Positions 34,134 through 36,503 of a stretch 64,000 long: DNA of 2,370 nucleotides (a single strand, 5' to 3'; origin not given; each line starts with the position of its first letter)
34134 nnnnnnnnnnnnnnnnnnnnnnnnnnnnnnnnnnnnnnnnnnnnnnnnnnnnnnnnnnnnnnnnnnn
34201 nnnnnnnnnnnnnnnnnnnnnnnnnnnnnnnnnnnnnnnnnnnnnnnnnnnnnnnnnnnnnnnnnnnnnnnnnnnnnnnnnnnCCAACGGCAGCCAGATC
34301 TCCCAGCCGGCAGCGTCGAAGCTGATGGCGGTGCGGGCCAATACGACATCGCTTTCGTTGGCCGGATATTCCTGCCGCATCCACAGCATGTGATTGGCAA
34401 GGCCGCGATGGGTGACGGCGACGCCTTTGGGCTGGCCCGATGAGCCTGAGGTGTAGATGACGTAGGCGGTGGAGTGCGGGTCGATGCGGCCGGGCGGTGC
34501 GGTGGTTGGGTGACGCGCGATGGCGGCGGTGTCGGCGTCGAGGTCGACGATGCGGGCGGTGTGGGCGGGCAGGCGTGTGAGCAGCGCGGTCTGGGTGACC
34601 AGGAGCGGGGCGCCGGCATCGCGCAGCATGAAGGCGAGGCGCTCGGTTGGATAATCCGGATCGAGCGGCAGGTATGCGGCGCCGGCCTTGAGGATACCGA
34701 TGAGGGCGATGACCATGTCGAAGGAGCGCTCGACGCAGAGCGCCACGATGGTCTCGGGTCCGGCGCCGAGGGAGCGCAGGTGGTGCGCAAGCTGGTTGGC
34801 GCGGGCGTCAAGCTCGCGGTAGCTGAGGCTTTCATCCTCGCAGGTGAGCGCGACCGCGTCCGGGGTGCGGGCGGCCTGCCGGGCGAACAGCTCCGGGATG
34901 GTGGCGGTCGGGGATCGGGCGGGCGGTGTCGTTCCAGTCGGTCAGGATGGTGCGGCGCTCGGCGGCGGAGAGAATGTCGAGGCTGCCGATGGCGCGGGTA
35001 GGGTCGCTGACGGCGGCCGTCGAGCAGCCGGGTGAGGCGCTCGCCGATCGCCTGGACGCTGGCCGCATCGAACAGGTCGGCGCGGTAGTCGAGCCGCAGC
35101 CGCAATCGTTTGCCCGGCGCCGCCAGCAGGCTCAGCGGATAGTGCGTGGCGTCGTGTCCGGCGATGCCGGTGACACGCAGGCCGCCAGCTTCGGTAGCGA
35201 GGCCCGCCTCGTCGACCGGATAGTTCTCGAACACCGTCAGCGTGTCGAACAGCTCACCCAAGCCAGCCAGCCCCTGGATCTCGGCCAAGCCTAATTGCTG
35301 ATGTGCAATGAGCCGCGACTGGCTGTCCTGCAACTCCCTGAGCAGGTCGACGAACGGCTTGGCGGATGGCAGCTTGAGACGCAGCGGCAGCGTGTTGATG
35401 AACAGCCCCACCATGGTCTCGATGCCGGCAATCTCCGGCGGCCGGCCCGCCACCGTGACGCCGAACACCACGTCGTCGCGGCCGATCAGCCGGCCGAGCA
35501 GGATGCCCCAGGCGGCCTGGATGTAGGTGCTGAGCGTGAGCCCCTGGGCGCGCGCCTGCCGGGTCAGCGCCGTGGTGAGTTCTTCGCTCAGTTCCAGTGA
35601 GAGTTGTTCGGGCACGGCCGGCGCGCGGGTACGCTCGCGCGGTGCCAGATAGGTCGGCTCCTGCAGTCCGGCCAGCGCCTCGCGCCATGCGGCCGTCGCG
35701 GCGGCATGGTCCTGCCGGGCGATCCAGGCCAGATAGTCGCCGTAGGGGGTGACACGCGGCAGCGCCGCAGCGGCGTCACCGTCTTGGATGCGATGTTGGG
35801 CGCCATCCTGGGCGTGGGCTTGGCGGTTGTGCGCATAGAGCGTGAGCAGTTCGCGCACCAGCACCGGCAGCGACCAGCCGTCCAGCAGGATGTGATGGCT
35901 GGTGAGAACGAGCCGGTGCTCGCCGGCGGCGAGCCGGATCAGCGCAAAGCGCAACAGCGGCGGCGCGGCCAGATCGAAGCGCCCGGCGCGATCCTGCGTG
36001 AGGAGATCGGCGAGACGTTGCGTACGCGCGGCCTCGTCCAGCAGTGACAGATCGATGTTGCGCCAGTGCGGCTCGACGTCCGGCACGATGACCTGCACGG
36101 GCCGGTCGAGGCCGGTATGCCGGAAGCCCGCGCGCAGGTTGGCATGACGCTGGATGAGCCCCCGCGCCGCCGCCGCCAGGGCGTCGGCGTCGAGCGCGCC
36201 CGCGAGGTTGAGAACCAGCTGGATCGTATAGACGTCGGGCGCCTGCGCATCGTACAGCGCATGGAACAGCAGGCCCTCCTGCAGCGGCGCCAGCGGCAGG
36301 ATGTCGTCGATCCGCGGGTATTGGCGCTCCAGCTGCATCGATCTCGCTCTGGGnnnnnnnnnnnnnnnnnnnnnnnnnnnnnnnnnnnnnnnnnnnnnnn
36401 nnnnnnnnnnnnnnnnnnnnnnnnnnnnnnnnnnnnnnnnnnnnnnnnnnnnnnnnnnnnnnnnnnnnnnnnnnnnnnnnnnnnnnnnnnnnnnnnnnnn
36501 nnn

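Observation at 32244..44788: NRPS reading frame is interrupted about 20 times while all accessory genes are intact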

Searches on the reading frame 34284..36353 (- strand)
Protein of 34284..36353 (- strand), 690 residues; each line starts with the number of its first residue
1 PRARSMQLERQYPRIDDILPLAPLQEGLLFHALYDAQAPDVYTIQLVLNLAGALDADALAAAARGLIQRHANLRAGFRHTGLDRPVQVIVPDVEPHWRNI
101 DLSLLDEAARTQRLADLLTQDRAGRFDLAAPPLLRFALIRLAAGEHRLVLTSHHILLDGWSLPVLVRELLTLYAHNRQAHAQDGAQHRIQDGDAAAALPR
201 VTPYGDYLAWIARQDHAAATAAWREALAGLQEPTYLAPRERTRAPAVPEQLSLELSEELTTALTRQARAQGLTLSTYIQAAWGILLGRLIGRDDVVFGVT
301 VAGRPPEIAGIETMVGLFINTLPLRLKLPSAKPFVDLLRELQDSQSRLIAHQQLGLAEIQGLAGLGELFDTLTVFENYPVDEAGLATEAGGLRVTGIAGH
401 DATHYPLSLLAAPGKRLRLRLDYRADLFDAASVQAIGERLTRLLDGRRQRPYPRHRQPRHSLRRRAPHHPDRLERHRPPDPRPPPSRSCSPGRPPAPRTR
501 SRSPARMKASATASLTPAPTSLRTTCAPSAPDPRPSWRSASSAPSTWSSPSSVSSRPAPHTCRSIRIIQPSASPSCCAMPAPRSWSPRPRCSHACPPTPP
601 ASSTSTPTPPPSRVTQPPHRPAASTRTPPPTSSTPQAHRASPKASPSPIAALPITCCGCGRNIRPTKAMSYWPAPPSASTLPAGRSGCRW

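Call 5: search_protein_families(library=pfam, proteins=[window:34284-36353:-])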
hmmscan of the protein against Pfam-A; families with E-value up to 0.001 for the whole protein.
window:34284-36353:- (690 aa): 1 family
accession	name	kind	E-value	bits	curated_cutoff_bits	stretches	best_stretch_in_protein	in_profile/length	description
PF00668.25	Condensation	-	7.6e-82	275.9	30.6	1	17-445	3-431/456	Condensation domain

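Call 11: find_homologous_proteins(query=window:34284-36353:-, max_evalue=1e-30)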
Query window:34284-36353:- (690 aa): 1688 proteins with E <= 1e-30 among 8000 candidates; the best 120 are listed.
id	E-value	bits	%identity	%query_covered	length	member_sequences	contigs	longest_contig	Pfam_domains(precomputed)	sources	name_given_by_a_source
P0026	1.4e-254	865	82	72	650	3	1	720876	PF00668.26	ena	-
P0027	2.5e-206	705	67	78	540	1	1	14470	PF00668.26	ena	-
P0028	2.1e-194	666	71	64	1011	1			PF00668.26,PF00501.35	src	-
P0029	2.0e-192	660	93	44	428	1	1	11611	PF00668.26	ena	-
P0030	1.0e-190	654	63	78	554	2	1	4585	PF00668.26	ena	-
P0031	1.2e-189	650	71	64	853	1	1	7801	PF00668.26,PF00501.35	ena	-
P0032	7.9e-188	644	80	55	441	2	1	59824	PF00668.26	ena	-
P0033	3.7e-187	642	70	64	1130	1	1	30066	PF00668.26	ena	-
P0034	3.6e-186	639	69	65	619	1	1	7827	PF00668.26,PF00501.35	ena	-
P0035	5.3e-186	638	70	64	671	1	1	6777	PF00668.26,PF00501.35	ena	-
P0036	9.2e-186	638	70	57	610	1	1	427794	PF00668.26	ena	-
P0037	3.6e-184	632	69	64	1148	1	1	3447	PF00668.26,PF00550.32,PF00501.35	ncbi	ncbi:MAG TPA: condensation domain-containing protein, partial [Hyphomicrobiaceae bacterium]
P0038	2.5e-183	629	68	64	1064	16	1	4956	PF00668.26,PF00501.35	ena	-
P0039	8.0e-183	628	70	64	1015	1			PF00668.26,PF00501.35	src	-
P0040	4.3e-181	622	69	63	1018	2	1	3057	PF00668.26,PF00550.32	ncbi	ncbi:MAG: condensation domain-containing protein, partial [Terracidiphilus sp.]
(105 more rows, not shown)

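Call 12: find_related_loci(query=window:34284-36353:-, collection=genome_contigs, flank=10000)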
Query window:34284-36353:- (690 aa) in genome_contigs; peptide patterns used: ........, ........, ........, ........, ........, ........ (x = any residue, [..] = any of these).
599 stretches matched a pattern (row limit reached: there are more); 447 encode a relative of the query (tblastn E <= 1e-3); the best 80 are kept; 80 distinct loci.
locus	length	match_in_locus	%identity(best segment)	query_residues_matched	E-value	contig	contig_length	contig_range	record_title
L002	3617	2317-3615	70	8-438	0e+0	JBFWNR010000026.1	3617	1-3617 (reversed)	MAG: Vicinamibacterales bacterium isolate CA_2019_TPBF_117 NODE_97539_length_3617_cov_14.719484_TPBF, whole genome shotg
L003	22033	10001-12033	78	7-687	0e+0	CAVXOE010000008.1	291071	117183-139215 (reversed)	MAG: uncultured Alphaproteobacteria bacterium isolate MFD02134.bin.1.66 genome assembly, contig: contig_16487, whole gen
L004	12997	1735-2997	51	8-445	3e-129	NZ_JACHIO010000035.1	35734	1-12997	Granulicella mallensis strain X5P3 Ga0401176_35, whole genome shotgun sequence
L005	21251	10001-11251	52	15-444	1e-120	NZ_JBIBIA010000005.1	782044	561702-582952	Streptomyces sp. NPDC008086 NPDC008086_172_F4.ctg-0005, whole genome shotgun sequence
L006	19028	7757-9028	50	13-451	3e-128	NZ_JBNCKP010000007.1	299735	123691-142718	Micromonospora sp. DT201 NODE_7_length_299735_cov_29.516736, whole genome shotgun sequence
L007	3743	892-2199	50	2-451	5e-118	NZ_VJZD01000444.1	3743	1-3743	Streptomyces adustus strain NBRC 109810 NODE_444_length_3743_cov_21.0758, whole genome shotgun sequence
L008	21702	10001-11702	50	7-588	6e-115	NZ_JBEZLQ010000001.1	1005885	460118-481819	Streptomyces sp. NPDC048277 NPDC048277_31_C6.ctg-0001, whole genome shotgun sequence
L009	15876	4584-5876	48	15-457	4e-109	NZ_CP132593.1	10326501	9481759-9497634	Streptomyces sp. YU58 strain SX92 chromosome, complete genome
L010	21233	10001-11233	45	19-457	1e-101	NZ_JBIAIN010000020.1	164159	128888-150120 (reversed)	Streptomyces sp. NPDC005794 NPDC005794_68_D9.ctg-0020, whole genome shotgun sequence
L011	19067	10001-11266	52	7-444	1e-118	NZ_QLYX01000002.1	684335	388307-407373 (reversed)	Actinomadura craniellae strain LHW63021 contig2, whole genome shotgun sequence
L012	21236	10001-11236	44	19-457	3e-99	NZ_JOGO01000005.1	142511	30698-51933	Streptomyces sp. NRRL F-5630 contig5.1, whole genome shotgun sequence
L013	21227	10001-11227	46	8-444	2e-98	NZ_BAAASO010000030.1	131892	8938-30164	Streptomyces violaceusniger strain JCM 4850 sequence030, whole genome shotgun sequence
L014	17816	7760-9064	48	1-457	1e-113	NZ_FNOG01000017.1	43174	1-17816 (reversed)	Lysobacter enzymogenes strain ATCC 29487, whole genome shotgun sequence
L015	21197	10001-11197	44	19-444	2e-94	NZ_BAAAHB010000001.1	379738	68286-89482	Streptomyces stramineus strain JCM 10649 sequence001, whole genome shotgun sequence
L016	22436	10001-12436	41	15-445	3e-87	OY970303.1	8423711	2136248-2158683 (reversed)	MAG: uncultured Gemmatimonadales bacterium isolate MFD01275.bin.c.12 genome assembly, chromosome: 1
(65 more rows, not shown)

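Call 34: find_encoding_contigs(protein=P0026, flank=10000, max_places=3)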
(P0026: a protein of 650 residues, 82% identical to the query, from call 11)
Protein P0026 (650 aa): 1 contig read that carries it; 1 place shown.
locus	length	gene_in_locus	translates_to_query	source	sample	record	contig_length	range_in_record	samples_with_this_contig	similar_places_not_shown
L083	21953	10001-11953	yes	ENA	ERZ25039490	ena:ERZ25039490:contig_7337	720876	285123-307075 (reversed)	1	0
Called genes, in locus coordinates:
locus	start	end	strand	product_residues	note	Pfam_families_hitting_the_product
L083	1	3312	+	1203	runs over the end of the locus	PF00668:Condensation, PF00501:AMP-binding, PF00550:PP-binding, PF00668:Condensation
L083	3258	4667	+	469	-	PF00668:Condensation (weak), PF00501:AMP-binding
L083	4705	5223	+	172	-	PF13193:AMP-binding_C (faint)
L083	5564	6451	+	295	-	PF00668:Condensation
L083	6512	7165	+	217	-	PF00668:Condensation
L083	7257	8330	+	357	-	PF00501:AMP-binding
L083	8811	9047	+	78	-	-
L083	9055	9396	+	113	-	PF00668:Condensation (weak)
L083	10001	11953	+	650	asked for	PF00668:Condensation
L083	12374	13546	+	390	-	PF00501:AMP-binding, PF13193:AMP-binding_C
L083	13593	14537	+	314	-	PF00550:PP-binding (faint), PF00975:Thioesterase, PF12697:Abhydrolase_6 (weak)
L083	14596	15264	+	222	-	PF17837:4PPT_N, PF01648:ACPS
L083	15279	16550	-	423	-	PF01145:Band_7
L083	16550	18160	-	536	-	PF00005:ABC_tran, PF02463:SMC_N (faint), PF13304:AAA_21 (weak)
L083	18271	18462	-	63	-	-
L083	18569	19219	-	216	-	PF05128:DUF697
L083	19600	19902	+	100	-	PF03621:MbtH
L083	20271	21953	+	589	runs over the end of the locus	PF06472:ABC_membrane_2, PF05992:SbmA_BacA, PF00005:ABC_tran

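Call 45: find_encoding_contigs(protein=P0029, flank=10000, max_places=3)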
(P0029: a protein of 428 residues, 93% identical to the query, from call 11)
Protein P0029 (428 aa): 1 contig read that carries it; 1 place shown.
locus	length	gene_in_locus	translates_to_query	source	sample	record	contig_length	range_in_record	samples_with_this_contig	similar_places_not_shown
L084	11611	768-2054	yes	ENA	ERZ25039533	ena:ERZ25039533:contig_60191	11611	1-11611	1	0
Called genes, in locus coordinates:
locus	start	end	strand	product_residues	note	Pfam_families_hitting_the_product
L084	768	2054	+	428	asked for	PF00668:Condensation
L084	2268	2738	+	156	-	PF00501:AMP-binding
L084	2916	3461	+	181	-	PF00501:AMP-binding (weak), PF13193:AMP-binding_C (faint)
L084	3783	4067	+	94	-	PF00668:Condensation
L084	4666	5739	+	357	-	PF00668:Condensation, PF00501:AMP-binding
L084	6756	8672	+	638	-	PF00550:PP-binding, PF00668:Condensation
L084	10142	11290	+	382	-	PF00550:PP-binding, PF00668:Condensation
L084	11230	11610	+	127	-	?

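Call 48: find_related_loci(query=window:34284-36353:-, collection=metagenome_contigs, flank=10000)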
Query window:34284-36353:- (690 aa) in metagenome_contigs; peptide patterns used: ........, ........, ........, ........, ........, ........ (x = any residue, [..] = any of these).
478 stretches matched a pattern; 142 encode a relative of the query (tblastn E <= 1e-3); the best 80 are kept; 80 distinct loci.
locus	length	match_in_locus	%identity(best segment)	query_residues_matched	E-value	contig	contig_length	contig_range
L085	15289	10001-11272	40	15-445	5e-85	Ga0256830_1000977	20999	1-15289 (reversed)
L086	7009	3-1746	38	17-607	2e-83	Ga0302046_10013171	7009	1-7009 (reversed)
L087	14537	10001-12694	39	15-454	8e-81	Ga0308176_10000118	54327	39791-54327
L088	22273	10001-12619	43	14-434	7e-81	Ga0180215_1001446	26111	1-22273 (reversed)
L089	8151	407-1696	37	14-451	7e-81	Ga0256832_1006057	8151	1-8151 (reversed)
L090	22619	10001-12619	43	14-434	7e-81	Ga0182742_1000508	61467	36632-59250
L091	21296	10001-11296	37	14-452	9e-79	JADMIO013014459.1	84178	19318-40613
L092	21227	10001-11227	41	14-444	1e-78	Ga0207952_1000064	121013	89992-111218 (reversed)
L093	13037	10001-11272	38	15-444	6e-79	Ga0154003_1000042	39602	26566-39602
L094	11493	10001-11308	36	10-452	2e-78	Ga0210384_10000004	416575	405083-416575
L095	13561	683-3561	40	15-446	7e-78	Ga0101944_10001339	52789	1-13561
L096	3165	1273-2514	39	15-436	9e-79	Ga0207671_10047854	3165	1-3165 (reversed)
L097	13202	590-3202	41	14-448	5e-78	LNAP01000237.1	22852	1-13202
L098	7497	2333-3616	38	14-445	3e-77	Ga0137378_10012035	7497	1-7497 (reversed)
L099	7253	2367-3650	38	14-445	3e-77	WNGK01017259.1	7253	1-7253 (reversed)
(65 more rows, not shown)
